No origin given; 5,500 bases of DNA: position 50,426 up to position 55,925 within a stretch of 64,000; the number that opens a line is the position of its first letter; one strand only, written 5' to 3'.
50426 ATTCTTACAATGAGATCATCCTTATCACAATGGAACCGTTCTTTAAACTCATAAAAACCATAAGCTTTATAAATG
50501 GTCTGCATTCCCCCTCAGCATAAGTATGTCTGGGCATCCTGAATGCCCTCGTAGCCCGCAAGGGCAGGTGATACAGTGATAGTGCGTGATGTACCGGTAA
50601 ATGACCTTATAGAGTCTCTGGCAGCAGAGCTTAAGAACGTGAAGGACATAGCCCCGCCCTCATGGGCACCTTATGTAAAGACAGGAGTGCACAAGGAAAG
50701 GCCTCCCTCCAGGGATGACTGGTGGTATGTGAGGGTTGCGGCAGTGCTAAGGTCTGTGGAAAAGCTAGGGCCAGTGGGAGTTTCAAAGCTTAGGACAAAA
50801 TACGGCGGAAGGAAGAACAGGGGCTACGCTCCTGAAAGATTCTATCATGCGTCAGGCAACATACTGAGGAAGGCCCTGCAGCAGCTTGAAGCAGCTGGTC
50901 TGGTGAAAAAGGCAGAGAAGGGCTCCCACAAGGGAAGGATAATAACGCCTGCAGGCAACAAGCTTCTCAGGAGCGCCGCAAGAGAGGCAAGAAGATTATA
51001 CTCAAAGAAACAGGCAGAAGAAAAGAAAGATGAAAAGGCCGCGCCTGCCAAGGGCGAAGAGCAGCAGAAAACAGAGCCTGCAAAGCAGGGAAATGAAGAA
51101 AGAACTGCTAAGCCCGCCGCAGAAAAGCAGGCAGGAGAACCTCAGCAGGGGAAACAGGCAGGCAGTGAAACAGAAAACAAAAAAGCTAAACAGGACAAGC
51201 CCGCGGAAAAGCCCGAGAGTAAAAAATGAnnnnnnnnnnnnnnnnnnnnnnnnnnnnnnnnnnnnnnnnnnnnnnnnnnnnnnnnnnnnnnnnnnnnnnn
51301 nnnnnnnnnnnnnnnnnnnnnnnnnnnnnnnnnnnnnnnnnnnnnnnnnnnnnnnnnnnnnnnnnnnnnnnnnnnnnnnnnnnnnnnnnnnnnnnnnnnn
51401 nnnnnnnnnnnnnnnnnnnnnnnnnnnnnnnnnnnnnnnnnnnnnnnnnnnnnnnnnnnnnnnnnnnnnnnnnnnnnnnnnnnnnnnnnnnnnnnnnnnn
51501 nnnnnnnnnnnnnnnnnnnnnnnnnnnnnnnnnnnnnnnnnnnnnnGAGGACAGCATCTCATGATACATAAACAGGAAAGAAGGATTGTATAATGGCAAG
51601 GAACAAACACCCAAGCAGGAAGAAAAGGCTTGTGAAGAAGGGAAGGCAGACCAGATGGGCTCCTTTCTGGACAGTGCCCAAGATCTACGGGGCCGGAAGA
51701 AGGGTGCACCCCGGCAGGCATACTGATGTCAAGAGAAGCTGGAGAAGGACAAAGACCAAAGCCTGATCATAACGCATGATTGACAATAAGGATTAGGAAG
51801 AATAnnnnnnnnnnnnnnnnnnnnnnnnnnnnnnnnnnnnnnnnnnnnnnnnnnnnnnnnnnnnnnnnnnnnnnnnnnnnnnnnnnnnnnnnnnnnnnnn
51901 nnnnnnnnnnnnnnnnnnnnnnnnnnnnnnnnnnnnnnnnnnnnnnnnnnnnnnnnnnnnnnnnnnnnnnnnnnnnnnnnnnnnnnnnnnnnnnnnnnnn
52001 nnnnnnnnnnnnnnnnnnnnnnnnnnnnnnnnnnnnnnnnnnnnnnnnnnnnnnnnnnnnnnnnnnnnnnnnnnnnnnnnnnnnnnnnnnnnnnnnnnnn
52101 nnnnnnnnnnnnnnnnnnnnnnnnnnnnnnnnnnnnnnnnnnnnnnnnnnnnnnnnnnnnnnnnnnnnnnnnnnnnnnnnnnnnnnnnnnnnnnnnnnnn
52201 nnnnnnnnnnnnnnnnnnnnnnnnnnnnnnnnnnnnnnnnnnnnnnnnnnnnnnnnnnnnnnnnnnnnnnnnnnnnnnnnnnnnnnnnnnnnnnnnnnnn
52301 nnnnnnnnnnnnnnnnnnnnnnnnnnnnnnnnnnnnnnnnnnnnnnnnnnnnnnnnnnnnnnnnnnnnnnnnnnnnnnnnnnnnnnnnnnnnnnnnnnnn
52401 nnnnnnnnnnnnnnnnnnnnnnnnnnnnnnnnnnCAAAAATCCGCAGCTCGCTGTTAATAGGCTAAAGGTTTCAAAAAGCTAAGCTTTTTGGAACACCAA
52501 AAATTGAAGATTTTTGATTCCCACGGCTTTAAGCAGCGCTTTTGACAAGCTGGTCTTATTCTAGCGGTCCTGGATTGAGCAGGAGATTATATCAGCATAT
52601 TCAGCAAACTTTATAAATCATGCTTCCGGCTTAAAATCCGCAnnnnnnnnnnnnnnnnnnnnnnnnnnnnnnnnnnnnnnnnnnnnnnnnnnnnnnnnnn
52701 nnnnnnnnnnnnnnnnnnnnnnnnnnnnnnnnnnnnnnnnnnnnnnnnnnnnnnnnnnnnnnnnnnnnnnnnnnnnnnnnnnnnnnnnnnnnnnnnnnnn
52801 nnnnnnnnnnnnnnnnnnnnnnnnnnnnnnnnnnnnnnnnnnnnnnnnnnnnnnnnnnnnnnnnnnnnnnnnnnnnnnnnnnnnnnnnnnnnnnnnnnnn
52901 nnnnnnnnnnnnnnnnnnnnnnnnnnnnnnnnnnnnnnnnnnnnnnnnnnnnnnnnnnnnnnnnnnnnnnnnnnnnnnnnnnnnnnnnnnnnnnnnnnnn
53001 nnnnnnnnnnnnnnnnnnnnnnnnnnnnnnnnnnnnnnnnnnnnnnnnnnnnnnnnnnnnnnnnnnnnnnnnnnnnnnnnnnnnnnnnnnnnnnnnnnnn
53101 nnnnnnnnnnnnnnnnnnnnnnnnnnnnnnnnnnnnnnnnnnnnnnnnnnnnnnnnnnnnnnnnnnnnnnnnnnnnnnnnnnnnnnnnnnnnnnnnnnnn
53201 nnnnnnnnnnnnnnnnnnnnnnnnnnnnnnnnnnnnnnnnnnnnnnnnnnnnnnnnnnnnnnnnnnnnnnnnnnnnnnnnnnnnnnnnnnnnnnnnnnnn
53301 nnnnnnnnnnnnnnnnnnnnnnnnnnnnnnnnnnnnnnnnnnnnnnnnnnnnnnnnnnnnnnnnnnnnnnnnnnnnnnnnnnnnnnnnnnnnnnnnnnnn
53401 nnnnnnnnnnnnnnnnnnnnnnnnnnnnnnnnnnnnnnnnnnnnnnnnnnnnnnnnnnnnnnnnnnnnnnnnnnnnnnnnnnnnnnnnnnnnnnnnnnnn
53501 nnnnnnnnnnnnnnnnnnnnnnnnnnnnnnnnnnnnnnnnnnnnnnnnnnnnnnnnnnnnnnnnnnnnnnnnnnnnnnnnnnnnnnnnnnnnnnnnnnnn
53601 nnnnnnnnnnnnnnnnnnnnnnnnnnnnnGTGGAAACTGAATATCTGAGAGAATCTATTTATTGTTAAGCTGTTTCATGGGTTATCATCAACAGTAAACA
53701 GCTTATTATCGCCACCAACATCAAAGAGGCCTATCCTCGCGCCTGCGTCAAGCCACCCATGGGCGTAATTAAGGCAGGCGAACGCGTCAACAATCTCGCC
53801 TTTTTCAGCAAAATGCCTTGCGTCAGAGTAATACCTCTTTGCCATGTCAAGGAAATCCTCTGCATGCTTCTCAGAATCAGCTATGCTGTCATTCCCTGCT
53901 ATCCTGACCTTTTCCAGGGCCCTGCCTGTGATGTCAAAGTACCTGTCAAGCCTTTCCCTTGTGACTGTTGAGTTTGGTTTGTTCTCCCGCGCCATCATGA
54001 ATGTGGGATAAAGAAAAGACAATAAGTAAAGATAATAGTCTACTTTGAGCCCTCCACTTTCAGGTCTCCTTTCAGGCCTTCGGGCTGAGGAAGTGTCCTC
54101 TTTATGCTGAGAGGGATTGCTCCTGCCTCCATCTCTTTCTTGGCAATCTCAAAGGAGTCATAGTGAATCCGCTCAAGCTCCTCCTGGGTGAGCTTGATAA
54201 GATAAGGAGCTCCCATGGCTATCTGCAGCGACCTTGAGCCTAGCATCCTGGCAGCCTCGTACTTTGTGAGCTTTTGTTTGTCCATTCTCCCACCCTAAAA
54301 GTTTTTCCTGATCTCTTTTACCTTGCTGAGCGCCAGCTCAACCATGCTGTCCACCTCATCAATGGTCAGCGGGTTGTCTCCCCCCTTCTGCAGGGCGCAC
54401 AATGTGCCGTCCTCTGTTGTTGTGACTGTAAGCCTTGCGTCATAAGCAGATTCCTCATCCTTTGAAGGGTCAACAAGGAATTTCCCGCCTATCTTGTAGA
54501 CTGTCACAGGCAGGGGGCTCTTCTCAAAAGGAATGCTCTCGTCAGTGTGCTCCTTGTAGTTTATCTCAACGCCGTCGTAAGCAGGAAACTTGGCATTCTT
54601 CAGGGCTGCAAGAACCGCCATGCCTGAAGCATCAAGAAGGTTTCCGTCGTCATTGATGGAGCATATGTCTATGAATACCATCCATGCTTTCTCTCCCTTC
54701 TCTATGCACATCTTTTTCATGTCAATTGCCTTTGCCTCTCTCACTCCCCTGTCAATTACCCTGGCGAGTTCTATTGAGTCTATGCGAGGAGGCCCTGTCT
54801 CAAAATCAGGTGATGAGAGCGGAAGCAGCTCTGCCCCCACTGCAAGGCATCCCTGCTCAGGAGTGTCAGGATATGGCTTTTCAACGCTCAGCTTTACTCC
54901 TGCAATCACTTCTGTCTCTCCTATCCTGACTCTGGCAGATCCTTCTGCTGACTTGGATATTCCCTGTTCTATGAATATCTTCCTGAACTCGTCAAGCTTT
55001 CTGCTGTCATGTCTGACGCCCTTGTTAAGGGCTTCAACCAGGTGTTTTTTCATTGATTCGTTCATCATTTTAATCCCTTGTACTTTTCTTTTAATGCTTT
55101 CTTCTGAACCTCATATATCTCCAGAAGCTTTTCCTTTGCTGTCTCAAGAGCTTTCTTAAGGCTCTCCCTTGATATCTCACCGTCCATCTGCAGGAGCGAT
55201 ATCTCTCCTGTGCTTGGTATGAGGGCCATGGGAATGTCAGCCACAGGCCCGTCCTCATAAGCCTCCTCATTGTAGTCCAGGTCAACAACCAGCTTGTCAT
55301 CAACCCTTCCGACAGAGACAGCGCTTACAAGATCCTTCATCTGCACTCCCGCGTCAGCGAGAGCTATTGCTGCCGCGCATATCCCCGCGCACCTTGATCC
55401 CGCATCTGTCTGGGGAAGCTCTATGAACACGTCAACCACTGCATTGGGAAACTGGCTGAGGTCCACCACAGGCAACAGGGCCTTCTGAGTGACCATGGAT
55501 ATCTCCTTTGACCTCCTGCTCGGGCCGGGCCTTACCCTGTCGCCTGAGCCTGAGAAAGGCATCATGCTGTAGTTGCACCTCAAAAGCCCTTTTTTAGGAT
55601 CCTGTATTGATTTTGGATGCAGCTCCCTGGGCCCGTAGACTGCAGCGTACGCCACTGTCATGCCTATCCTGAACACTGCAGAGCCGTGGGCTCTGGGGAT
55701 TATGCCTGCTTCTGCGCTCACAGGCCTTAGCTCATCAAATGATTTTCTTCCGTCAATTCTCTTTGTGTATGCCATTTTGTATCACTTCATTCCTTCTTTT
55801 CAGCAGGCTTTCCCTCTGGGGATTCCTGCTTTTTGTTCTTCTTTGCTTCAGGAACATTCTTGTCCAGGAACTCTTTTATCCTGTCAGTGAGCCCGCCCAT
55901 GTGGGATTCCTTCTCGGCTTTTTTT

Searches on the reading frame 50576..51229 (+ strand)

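Call 56: search_protein_families(library=pfam, proteins=[window:50576-51229:+], max_evalue=0.0001)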
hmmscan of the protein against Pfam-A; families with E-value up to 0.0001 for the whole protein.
window:50576-51229:+ (217 aa): 1 family
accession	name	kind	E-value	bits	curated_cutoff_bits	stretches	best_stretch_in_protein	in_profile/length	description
PF01090.25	Ribosomal_S19e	-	8.5e-50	168.5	29.4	1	3-138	2-134/137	Ribosomal protein S19e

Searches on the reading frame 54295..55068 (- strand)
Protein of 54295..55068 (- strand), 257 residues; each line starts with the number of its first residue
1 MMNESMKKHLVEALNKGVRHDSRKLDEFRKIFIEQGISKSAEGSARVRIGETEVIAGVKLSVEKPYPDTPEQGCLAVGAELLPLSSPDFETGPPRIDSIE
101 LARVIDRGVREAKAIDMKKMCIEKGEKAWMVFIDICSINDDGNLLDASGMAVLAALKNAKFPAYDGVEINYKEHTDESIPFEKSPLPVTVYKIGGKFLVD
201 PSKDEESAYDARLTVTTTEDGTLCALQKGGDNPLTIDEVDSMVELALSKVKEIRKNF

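Call 95: search_protein_families(library=pfam, proteins=[window:54295-55068:-], max_evalue=0.001)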
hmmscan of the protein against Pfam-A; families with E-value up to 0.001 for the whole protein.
window:54295-55068:- (257 aa): 2 families
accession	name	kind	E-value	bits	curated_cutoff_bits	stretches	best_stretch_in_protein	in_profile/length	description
PF01138.27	RNase_PH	-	1e-30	107.2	25.5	1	27-162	1-130/130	3' exoribonuclease family, domain 1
PF03725.20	RNase_PH_C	-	3.4e-17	62.6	20.8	1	185-248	3-66/67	3' exoribonuclease family, domain 2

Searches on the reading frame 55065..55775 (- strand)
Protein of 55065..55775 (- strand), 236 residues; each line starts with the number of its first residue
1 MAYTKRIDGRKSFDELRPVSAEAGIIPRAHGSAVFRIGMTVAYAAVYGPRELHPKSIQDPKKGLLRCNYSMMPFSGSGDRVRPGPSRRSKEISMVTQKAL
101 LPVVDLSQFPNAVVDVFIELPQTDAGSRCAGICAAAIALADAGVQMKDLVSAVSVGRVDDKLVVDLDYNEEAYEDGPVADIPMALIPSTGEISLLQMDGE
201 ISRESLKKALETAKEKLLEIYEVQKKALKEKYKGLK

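Call 95: search_protein_families(library=pfam, proteins=[window:55065-55775:-], max_evalue=0.001)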
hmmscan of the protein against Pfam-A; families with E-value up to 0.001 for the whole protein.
window:55065-55775:- (236 aa): 2 families
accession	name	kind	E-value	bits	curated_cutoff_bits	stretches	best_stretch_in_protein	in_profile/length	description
PF01138.27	RNase_PH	-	3.9e-28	98.9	25.5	1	15-144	1-129/130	3' exoribonuclease family, domain 1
PF03725.20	RNase_PH_C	-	7.2e-14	51.9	20.8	1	148-215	1-66/67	3' exoribonuclease family, domain 2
